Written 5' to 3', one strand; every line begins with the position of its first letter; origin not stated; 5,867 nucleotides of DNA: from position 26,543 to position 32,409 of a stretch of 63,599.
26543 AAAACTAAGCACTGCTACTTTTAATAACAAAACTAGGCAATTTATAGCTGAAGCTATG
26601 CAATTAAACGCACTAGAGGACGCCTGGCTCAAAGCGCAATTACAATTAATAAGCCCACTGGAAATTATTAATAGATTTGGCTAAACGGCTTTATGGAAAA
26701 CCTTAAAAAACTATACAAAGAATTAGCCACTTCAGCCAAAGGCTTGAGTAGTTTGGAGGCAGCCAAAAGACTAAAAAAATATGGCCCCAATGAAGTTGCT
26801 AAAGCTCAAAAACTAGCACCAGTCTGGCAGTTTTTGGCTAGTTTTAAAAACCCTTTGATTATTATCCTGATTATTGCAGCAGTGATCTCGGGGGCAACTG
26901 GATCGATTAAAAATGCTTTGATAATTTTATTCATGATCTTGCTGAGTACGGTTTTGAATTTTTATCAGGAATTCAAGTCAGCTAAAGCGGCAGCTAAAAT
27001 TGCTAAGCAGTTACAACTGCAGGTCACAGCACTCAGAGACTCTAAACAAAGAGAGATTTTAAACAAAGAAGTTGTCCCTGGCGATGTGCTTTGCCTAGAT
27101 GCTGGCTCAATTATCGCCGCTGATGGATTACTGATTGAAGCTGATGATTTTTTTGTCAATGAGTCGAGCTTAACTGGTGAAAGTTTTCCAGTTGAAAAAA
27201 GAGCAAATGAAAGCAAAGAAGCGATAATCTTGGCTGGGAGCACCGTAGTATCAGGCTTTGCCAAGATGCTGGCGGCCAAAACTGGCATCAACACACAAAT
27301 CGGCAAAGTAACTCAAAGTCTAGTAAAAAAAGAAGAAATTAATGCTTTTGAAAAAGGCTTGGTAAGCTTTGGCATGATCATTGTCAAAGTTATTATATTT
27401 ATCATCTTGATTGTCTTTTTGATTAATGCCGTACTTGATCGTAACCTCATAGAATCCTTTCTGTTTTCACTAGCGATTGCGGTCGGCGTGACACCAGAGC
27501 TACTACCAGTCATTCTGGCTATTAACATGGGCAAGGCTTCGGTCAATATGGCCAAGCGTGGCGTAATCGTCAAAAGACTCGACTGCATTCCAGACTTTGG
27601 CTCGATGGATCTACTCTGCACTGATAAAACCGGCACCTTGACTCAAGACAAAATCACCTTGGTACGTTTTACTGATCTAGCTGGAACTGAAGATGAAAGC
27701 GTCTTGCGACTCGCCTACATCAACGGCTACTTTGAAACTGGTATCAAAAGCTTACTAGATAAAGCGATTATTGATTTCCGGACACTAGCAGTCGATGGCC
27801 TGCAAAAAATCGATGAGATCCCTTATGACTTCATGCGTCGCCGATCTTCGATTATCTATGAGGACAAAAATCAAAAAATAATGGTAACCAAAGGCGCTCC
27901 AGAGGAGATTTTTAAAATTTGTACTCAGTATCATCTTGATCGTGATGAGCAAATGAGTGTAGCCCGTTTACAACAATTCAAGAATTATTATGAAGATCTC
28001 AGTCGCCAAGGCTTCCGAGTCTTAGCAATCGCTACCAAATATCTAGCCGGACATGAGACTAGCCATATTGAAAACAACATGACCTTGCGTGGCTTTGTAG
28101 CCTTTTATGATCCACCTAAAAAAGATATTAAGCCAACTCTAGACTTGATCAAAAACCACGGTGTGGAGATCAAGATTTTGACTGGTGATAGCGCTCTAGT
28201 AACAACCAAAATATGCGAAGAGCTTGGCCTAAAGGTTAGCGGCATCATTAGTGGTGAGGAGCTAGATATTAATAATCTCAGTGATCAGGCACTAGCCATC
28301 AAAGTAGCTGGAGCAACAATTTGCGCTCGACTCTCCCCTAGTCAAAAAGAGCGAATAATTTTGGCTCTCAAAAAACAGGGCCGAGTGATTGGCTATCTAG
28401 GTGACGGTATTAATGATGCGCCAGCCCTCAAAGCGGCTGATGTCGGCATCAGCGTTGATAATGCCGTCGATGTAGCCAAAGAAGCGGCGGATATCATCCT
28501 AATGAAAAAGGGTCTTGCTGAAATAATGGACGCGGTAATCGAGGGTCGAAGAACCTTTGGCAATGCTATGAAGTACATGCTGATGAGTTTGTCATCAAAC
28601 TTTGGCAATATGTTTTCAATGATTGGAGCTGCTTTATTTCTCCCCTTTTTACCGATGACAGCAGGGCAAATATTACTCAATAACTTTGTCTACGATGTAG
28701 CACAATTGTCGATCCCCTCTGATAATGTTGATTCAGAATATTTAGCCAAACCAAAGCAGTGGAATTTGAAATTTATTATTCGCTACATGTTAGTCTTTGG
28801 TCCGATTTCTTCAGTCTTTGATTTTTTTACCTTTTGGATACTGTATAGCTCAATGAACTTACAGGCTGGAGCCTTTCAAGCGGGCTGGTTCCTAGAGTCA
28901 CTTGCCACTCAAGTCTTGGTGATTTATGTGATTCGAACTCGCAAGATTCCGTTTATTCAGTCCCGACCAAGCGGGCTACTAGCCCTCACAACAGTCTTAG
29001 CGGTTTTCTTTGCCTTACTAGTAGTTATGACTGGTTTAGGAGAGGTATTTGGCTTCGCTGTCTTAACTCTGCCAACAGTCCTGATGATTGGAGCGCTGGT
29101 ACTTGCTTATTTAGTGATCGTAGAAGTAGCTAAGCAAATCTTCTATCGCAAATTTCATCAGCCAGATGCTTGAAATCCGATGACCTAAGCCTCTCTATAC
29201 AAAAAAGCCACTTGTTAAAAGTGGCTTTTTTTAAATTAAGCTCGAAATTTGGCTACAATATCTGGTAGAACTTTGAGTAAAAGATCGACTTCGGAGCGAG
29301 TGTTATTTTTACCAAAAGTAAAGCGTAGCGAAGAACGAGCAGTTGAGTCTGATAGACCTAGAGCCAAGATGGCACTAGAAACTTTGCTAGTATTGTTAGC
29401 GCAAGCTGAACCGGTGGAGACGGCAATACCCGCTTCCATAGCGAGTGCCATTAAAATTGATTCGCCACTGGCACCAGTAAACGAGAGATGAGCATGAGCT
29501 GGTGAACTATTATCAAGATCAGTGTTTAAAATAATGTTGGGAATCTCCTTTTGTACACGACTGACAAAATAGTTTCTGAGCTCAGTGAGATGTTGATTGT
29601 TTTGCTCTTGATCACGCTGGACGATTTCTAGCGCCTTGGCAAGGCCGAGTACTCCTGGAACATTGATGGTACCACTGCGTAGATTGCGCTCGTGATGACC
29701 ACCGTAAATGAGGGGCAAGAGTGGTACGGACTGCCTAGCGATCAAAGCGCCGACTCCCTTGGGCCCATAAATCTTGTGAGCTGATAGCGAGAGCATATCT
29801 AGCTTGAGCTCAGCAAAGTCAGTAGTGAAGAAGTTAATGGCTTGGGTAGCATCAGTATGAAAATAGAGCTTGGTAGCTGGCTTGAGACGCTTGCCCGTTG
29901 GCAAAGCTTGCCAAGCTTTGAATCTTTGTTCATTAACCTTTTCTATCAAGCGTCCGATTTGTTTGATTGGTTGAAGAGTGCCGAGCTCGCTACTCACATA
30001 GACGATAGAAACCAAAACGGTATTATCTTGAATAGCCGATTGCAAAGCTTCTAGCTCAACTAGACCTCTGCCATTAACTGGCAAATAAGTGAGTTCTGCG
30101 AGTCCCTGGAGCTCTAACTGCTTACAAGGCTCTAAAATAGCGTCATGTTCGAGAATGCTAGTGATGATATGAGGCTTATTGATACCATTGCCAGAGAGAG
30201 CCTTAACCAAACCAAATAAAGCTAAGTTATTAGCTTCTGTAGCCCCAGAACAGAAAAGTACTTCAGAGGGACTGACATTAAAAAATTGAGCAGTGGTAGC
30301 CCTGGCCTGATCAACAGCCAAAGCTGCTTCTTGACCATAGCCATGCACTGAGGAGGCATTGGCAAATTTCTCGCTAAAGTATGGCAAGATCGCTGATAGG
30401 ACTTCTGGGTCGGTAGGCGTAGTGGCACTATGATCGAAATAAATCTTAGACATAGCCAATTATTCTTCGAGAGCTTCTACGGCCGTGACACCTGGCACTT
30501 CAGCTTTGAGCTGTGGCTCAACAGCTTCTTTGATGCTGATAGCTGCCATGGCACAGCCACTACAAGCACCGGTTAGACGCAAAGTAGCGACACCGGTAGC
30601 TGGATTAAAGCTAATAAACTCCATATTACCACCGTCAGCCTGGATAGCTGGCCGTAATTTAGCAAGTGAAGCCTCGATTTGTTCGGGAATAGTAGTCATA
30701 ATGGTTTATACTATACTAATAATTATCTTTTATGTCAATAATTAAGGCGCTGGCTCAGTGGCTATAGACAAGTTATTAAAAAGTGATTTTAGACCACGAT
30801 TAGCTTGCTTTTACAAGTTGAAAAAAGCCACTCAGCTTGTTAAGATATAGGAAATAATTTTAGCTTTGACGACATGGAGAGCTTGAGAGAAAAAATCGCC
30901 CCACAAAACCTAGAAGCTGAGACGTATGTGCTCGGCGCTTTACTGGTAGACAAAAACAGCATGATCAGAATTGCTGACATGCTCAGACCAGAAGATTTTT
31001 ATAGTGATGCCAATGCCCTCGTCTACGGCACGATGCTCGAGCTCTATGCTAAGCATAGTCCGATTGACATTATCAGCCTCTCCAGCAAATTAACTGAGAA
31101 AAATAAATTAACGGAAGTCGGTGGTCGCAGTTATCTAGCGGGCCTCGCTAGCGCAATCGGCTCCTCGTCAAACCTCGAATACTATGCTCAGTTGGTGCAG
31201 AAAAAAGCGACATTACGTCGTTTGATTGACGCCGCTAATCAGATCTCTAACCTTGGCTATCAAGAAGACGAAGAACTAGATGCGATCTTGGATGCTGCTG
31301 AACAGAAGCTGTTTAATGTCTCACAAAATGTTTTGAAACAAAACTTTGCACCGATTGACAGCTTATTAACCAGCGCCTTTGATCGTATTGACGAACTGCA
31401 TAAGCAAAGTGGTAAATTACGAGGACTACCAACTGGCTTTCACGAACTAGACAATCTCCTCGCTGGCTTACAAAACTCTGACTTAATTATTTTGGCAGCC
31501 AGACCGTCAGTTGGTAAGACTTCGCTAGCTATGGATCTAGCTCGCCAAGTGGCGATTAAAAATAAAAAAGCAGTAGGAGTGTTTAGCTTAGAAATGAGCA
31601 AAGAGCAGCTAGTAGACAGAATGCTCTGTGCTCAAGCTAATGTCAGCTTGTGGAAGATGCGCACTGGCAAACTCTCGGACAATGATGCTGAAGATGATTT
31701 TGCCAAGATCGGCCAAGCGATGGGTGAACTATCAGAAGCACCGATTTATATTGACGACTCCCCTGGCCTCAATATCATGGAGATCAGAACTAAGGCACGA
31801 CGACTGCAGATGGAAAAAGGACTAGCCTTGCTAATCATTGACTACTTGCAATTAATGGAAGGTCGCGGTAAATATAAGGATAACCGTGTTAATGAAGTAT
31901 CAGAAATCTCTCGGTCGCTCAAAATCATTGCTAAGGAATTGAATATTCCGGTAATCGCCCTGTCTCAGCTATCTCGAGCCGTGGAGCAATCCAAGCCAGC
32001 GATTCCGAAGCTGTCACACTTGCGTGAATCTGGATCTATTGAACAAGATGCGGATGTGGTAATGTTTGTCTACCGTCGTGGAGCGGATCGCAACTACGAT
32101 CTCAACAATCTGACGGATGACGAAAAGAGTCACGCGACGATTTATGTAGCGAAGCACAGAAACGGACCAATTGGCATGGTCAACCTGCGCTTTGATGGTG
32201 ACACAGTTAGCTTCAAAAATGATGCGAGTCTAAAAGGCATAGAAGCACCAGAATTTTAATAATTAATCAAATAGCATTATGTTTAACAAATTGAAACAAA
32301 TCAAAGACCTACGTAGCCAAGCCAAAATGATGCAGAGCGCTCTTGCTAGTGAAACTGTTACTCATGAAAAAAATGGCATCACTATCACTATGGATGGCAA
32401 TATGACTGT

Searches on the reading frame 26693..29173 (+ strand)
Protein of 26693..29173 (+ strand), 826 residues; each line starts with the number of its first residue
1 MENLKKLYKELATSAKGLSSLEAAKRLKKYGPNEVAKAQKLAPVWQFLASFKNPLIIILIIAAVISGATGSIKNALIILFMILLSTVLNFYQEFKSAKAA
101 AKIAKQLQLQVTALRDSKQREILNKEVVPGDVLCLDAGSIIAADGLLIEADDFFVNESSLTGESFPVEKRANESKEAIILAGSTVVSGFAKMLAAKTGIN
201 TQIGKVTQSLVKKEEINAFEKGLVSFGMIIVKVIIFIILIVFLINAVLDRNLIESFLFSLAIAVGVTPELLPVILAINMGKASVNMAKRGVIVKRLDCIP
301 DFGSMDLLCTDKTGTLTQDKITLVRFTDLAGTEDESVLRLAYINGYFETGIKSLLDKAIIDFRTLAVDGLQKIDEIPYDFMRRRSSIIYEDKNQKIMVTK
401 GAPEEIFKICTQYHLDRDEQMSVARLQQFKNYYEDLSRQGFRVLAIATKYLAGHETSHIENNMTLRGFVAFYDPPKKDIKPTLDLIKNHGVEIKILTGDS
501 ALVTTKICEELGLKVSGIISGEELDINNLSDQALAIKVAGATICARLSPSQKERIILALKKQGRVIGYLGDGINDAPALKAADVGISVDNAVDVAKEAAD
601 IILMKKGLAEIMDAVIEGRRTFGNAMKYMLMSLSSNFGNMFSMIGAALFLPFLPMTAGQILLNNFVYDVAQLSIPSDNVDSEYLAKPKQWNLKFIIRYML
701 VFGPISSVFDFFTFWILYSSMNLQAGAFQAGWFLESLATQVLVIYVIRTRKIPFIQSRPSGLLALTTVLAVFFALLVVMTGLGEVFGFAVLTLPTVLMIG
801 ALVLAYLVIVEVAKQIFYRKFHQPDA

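Call 66: search_protein_families(library=pfam, proteins=[window:26693-29173:+], max_evalue=0.001)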
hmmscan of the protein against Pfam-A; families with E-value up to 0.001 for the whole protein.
window:26693-29173:+ (826 aa): 6 families
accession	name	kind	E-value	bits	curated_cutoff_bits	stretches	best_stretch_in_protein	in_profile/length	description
PF00122.25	E1-E2_ATPase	-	5.3e-38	130.8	28.1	1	108-289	4-181/181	E1-E2 ATPase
PF00689.26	Cation_ATPase_C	-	1.6e-19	70.8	27.3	1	652-816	1-175/175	Cation transporting ATPase, C-terminus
PF00690.31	Cation_ATPase_N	-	9.2e-19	67.3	20.4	1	4-66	6-69/69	Cation transporter/ATPase, N-terminus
PF00702.32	Hydrolase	-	6.7e-14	53.2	26.4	1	305-583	1-191/191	haloacid dehalogenase-like hydrolase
PF13246.12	Cation_ATPase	-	1.2e-07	32.1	21.7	1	351-413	28-91/91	Cation transport ATPase (P-type)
PF08282.18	Hydrolase_3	-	0.00013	22.2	20.9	1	569-603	209-243/255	haloacid dehalogenase-like hydrolase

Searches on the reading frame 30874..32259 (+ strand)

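Call 66: search_protein_families(library=pfam, proteins=[window:30874-32259:+], max_evalue=0.001)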
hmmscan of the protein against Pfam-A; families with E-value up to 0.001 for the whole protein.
window:30874-32259:+ (461 aa): 4 families
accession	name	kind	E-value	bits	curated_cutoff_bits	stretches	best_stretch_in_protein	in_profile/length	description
PF03796.21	DnaB_C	-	2.5e-102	342.1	27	1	184-449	1-255/255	DnaB-like helicase C terminal domain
PF00772.26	DnaB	-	4.1e-31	107.5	23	1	9-109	2-102/103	DnaB-like helicase N terminal domain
PF13481.12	AAA_25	-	3.1e-13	50.3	27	1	183-365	13-189/195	AAA domain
PF20307.4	divDNAB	-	0.00047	19.4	26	0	166-231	41-106/356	Divergent DnaB-like ATPase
